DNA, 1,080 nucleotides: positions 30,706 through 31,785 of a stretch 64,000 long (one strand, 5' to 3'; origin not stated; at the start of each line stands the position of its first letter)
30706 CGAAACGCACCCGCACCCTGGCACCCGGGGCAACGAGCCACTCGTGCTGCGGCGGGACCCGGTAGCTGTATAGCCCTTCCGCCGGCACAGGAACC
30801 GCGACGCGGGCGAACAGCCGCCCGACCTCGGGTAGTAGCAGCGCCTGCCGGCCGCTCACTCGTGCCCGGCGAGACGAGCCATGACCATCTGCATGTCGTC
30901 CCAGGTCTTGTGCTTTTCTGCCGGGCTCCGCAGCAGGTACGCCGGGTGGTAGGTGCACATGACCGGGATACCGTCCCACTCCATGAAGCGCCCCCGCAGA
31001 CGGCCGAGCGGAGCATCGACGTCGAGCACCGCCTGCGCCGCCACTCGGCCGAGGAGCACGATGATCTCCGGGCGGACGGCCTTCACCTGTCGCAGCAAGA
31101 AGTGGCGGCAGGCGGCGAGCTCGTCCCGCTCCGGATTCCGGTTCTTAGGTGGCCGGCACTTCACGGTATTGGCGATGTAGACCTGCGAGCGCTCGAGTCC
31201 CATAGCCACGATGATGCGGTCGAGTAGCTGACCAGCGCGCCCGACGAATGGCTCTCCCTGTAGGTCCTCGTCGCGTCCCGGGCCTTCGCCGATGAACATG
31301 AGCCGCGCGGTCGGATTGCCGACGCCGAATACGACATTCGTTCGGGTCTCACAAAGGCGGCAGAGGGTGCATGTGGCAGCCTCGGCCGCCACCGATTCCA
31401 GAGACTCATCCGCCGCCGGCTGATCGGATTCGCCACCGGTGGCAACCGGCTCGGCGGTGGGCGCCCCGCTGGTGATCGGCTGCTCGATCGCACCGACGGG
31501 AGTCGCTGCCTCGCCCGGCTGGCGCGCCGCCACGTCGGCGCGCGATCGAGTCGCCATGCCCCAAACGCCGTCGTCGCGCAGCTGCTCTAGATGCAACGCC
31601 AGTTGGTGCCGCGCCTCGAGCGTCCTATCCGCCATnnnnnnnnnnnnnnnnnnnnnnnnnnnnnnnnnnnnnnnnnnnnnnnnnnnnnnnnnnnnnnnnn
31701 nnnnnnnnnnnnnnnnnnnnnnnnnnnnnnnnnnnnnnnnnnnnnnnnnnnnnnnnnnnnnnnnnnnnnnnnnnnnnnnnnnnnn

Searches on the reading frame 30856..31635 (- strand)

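Call 11: search_protein_families(library=pfam, proteins=[window:30856-31635:-])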
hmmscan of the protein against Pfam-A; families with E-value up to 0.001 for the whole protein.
window:30856-31635:- (259 aa): 1 family
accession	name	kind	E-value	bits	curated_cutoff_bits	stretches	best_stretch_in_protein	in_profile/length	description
PF03167.25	UDG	-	8.9e-41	139.7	24.3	1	103-248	1-140/141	Uracil DNA glycosylase superfamily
